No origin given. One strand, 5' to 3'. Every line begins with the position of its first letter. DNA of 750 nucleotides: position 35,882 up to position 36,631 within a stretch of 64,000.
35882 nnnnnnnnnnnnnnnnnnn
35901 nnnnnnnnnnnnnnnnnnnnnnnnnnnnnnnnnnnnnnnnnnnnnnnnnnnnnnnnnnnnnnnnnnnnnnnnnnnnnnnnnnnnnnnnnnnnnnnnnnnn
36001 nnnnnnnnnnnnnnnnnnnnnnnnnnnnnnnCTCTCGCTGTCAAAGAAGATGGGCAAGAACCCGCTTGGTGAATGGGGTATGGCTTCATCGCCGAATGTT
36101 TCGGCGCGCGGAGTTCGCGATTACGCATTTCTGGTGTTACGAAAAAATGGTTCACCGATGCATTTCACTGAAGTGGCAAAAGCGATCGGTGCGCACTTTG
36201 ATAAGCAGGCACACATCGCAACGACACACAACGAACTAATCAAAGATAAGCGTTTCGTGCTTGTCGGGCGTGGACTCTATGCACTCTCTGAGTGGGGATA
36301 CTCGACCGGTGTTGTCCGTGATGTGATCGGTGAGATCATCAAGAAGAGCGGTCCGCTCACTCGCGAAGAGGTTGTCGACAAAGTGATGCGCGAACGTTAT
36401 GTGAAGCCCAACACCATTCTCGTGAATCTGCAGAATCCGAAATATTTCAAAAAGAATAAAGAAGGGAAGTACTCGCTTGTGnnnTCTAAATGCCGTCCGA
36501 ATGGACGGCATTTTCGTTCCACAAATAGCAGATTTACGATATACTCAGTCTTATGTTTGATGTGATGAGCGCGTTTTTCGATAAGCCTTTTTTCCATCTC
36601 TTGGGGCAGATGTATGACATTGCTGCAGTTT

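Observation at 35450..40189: Sigma-region-4/HARE-HTH fusion protein heading a cell-wall cluster (hypothetical membrane protein, mltG, murC)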

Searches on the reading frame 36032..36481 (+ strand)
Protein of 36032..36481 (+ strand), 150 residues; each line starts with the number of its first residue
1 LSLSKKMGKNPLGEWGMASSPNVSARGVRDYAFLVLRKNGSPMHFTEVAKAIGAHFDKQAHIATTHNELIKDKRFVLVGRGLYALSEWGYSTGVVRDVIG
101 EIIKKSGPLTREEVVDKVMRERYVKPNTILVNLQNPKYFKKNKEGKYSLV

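Call 44: search_solved_structures(query=window:36032-36481:+, max_evalue=10, show_alignments=3)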
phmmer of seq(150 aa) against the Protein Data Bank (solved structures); distinct sequences matched with E-value up to 10: 3.
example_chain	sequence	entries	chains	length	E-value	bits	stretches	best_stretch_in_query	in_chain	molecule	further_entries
8x6g_E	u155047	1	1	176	0.04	17.2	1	25-116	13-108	Probable DNA-directed RNA polymerase subunit delta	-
4yy2_A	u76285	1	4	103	0.47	13.7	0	96-130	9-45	dTor_3x33L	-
4yy5_A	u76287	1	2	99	0.52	13.6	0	97-123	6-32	dTor_3x33L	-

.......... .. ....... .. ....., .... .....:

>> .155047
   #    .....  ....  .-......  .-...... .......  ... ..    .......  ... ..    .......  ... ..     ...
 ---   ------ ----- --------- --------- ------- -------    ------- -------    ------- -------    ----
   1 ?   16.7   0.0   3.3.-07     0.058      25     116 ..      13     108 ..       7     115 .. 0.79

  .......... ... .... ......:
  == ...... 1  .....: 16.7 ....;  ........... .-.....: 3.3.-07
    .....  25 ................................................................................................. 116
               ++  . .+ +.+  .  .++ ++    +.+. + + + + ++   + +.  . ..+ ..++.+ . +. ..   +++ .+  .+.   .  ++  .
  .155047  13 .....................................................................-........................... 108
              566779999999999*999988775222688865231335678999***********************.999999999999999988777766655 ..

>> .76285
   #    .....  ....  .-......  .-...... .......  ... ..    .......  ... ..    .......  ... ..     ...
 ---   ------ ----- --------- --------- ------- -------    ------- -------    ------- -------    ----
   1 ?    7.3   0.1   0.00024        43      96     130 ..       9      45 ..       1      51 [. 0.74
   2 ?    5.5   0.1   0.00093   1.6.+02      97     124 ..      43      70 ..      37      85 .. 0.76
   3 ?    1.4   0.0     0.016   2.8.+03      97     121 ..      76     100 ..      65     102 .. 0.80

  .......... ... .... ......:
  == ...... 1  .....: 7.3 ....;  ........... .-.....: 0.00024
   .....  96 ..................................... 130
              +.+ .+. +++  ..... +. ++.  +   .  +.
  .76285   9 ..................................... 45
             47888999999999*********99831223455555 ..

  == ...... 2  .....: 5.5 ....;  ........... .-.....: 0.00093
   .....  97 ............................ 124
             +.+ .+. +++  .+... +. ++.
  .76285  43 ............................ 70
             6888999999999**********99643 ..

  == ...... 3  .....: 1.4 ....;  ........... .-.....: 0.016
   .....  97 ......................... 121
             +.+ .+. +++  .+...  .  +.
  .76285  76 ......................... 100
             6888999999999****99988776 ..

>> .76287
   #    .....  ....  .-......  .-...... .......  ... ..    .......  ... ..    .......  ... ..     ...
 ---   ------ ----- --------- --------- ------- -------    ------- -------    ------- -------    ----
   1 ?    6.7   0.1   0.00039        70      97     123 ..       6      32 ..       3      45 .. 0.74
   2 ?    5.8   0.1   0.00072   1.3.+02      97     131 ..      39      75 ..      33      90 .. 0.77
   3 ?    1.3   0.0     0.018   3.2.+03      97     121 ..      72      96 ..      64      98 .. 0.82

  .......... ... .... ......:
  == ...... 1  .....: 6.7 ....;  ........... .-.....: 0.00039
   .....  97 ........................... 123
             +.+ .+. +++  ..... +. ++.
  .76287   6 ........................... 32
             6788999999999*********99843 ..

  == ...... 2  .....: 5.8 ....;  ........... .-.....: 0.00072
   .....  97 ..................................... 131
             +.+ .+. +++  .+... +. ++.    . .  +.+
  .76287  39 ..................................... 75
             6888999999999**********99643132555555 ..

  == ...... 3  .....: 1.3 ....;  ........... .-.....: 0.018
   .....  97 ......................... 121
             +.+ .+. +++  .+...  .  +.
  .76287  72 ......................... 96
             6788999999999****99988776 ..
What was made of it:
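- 36119..36295 (+): HARE-HTH domain (RNAP-delta-like), aa 224-282. S. aureus delta subunit 8x6g_E, E 0.04 (call 44).
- Closest known: RNA polymerase delta subunit. Same: Its only PDB sequence hit is the S. aureus delta subunit (call 44).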
